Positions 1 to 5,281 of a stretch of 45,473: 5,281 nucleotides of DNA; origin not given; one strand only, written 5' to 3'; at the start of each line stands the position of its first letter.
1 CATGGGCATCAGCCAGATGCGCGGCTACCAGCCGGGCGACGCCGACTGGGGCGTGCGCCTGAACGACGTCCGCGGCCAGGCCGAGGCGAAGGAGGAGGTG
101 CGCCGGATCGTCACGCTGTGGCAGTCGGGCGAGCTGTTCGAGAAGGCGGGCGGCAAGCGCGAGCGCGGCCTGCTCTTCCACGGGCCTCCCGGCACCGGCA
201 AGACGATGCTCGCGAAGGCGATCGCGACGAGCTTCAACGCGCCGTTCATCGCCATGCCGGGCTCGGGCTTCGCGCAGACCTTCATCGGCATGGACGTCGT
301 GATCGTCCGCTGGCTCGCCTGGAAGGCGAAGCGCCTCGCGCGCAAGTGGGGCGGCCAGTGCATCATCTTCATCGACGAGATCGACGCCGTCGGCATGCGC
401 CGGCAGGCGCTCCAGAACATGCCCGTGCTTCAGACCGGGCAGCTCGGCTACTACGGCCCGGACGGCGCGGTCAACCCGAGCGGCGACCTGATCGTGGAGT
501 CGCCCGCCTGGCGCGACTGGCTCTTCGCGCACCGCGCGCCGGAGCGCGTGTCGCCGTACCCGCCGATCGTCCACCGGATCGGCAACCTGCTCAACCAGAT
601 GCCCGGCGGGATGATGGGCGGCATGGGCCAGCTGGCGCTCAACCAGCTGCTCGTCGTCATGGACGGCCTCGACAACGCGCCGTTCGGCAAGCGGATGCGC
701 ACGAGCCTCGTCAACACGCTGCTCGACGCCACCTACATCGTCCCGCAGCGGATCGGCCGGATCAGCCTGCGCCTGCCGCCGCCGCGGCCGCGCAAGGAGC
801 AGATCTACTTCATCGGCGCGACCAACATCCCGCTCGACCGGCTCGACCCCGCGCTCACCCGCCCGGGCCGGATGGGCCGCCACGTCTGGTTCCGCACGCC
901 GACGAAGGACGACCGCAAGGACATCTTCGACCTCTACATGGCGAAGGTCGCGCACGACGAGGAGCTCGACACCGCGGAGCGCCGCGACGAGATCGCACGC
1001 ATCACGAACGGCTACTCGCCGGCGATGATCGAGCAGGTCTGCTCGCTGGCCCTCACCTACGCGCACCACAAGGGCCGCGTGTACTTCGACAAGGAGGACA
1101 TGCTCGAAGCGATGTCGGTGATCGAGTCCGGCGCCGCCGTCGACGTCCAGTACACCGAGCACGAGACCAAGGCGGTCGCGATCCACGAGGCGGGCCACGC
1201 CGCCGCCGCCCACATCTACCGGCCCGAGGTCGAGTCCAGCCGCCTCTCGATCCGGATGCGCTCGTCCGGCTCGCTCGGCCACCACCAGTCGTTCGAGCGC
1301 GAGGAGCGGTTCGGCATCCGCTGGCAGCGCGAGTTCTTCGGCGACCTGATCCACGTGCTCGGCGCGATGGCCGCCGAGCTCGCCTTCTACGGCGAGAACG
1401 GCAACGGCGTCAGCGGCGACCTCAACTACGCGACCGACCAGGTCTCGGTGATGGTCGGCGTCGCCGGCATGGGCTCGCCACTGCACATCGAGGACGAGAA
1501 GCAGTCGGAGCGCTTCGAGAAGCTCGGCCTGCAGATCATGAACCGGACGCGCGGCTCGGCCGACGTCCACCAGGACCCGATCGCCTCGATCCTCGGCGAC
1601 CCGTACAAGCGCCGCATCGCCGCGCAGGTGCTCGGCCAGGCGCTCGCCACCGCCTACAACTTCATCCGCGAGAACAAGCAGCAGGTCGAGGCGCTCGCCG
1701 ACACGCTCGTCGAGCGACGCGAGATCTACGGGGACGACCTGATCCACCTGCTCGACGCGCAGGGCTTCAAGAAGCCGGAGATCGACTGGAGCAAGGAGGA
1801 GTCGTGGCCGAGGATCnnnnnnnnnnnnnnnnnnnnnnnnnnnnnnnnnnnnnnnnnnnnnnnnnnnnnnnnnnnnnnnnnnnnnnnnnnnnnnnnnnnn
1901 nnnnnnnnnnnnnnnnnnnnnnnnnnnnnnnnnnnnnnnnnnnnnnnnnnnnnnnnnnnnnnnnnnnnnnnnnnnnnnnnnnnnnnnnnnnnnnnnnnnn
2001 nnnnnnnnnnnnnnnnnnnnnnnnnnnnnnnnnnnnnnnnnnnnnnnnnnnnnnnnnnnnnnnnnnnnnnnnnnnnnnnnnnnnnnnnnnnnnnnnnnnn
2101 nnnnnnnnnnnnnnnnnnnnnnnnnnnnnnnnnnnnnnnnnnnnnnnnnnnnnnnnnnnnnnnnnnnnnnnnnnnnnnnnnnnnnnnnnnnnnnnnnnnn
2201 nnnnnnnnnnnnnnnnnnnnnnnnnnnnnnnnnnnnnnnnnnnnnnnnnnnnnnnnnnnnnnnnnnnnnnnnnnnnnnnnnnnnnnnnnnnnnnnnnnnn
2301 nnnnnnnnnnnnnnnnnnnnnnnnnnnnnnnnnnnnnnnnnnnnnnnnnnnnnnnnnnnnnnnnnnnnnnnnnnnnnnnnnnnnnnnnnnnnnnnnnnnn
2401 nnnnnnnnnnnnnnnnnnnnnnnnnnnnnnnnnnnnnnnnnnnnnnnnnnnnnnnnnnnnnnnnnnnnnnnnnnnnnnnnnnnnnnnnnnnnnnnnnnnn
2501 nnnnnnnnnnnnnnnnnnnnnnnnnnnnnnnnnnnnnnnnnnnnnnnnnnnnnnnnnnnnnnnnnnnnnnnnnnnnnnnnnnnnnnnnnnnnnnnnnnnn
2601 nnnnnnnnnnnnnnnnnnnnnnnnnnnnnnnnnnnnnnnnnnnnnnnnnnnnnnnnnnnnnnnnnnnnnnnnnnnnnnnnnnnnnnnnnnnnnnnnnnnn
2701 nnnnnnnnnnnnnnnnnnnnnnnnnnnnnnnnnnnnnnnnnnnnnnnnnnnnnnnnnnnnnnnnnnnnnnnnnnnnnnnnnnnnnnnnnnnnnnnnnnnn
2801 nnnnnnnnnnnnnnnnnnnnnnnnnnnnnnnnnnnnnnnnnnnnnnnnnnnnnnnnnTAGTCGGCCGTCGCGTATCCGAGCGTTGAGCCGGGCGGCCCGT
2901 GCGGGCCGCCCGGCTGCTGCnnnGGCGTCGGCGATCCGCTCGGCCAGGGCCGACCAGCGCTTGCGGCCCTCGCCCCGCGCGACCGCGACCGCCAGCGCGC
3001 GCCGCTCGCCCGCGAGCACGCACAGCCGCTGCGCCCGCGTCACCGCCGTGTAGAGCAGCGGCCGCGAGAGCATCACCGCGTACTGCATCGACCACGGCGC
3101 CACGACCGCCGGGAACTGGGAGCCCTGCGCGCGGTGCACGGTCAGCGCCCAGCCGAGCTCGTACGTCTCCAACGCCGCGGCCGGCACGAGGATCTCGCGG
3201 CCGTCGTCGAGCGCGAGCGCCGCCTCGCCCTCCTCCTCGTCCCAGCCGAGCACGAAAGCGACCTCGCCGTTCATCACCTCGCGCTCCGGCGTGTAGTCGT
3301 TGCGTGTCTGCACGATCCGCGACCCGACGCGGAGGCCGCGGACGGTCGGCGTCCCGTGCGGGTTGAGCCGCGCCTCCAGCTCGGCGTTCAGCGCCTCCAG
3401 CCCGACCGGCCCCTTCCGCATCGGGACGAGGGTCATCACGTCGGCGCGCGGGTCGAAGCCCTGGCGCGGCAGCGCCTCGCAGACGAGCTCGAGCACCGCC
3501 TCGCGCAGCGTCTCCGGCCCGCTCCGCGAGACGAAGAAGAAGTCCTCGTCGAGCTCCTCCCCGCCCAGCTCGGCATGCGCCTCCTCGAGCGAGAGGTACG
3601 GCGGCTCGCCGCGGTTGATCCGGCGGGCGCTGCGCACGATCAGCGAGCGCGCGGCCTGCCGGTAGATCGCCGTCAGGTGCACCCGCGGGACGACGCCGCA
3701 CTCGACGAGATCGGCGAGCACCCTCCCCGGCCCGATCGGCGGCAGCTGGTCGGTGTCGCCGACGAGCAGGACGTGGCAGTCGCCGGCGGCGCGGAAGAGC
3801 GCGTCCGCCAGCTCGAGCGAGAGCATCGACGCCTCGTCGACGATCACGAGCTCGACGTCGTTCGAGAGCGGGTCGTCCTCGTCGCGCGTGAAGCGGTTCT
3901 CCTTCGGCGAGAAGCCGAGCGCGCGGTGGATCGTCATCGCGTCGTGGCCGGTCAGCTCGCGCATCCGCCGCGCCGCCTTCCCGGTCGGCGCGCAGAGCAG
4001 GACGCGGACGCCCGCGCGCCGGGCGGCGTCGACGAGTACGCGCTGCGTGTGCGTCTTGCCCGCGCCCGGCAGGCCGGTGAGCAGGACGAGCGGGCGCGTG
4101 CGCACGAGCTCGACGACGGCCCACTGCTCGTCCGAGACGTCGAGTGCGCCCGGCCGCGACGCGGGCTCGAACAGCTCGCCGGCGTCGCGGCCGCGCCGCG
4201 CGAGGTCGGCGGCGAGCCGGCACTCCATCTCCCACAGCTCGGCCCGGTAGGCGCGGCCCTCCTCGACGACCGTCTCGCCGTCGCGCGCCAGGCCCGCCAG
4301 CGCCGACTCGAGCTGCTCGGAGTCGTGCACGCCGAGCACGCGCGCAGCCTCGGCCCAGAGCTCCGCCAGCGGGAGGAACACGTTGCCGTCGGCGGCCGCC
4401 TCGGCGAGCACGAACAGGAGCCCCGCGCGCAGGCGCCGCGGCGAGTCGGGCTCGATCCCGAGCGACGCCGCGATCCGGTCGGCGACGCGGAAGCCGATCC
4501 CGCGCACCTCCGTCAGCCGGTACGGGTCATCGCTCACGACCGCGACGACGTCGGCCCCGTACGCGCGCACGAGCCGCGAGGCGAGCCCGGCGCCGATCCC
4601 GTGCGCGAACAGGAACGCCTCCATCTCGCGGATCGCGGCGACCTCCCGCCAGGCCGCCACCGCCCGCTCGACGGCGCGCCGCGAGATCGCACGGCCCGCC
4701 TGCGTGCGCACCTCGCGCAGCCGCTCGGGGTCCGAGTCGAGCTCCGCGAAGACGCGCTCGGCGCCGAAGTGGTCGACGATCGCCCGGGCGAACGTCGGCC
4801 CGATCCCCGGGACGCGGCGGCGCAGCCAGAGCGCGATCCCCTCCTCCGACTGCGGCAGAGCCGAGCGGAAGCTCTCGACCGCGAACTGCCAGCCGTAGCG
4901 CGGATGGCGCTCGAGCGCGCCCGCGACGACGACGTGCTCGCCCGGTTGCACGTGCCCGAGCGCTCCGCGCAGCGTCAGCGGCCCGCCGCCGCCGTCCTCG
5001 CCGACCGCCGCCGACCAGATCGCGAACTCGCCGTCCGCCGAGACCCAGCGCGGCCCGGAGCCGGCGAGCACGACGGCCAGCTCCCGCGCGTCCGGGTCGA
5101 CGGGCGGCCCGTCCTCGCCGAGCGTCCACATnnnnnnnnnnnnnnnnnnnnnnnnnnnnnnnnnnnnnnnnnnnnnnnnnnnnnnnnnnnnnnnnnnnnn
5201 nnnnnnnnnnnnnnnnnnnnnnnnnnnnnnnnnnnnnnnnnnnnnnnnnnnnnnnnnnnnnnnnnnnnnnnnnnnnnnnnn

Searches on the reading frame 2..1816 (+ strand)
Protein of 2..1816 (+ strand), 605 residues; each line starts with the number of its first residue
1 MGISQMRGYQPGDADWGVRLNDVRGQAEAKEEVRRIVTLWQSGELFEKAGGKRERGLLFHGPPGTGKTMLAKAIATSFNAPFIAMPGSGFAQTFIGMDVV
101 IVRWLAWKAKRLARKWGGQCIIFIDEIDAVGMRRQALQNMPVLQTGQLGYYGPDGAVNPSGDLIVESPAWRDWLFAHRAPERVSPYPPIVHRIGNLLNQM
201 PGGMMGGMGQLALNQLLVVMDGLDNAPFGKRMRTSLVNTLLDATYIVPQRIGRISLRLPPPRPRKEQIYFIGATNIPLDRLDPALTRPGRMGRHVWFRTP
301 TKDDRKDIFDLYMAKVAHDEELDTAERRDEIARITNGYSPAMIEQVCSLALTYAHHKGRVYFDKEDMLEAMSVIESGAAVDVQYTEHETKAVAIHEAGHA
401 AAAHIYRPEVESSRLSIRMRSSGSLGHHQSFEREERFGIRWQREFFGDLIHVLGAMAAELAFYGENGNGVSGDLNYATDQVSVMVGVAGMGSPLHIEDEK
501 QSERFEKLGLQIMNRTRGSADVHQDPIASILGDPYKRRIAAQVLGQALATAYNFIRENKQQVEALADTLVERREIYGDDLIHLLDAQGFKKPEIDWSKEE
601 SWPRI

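Call 7: search_protein_families(library=pfam, proteins=[window:2-1816:+])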
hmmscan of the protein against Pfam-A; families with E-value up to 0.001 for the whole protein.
window:2-1816:+ (605 aa): 8 families
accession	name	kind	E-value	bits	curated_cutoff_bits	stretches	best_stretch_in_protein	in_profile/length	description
PF00004.35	AAA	-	9e-26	91.3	21.2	2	57-134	1-73/131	ATPase family associated with various cellular activities (AAA)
PF01434.24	Peptidase_M41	-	7.8e-18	65.5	29.9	1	385-581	4-189/191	Peptidase family M41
PF07728.20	AAA_5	-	4.1e-07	30.5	22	1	57-130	2-78/139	AAA domain (dynein-related subfamily)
PF17862.7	AAA_lid_3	-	1.4e-05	24.9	27.2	1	329-359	5-35/45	AAA+ lid domain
PF06068.19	TIP49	-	0.00013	21.7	23.8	1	24-89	27-87/347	TIP49 P-loop domain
PF13191.12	AAA_16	-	0.00022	22.2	32.6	0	45-81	15-51/167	AAA ATPase domain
PF13401.12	AAA_22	-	0.00038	21.2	27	0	54-84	5-38/130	AAA domain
PF01057.23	Parvo_NS1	-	0.00078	19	20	0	45-77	105-136/271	Parvovirus non-structural protein NS1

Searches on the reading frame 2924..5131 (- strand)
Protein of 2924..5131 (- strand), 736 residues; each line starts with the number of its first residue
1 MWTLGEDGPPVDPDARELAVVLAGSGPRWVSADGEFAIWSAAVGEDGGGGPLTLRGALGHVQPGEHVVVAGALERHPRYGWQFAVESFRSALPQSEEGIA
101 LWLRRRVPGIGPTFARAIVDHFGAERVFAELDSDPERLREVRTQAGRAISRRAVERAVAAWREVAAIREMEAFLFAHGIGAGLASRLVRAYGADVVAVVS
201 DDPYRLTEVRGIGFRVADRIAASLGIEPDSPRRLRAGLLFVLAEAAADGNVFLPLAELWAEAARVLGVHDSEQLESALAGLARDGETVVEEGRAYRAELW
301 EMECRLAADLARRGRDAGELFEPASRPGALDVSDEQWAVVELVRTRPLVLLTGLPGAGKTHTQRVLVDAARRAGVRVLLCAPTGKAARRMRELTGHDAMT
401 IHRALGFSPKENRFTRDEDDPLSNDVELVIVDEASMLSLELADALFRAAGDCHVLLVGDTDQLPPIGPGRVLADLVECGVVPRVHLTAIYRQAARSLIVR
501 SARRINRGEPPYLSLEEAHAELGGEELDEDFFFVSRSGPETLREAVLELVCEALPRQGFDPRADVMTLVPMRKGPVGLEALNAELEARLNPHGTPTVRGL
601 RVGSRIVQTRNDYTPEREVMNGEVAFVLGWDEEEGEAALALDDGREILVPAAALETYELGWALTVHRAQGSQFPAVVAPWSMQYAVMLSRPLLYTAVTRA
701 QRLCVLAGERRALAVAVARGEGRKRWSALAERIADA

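Call 7: search_protein_families(library=pfam, proteins=[window:2924-5131:-])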
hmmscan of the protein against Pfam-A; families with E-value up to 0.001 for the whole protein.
window:2924-5131:- (736 aa): 11 families
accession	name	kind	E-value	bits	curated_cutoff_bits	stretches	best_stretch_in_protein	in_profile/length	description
PF13604.12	AAA_30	-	2.5e-40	138.7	27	1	333-516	3-180/191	AAA domain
PF13245.12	AAA_19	-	1.9e-34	119.1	25.1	1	336-468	1-134/134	AAA domain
PF14490.11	HHH_RecD2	-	3.3e-26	91.4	27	1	165-252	3-92/92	ATP-dependent RecD2 DNA helicase HHH domain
PF13538.12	UvrD_C_2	-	6.3e-17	61.6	27.4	1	660-706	2-51/52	UvrD-like helicase C-terminal domain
PF13086.12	AAA_11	-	4e-10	40.3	27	1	335-390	6-68/257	AAA domain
PF23139.1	OB_YrrC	-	2.2e-09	37.6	27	1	33-93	17-76/76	ATP-dependent DNA helicase YrrC, OB-fold domain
PF14520.12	HHH_5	-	4.8e-08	33.8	27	0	177-224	8-55/57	Helix-hairpin-helix domain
PF01443.25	Viral_helicase1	-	1.5e-07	31.9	21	0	351-466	3-100/228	Viral superfamily 1 RNA helicase core domain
PF18335.7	SH3_13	-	1.7e-06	28.1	41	1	581-636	1-60/65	ATP-dependent RecD-like DNA helicase SH3 domain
PF13401.12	AAA_22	-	1.4e-05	25.8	27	1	345-460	4-124/130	AAA domain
PF05970.20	PIF1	-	1.5e-05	25.1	25.9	1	345-451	21-128/223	PIF1-like helicase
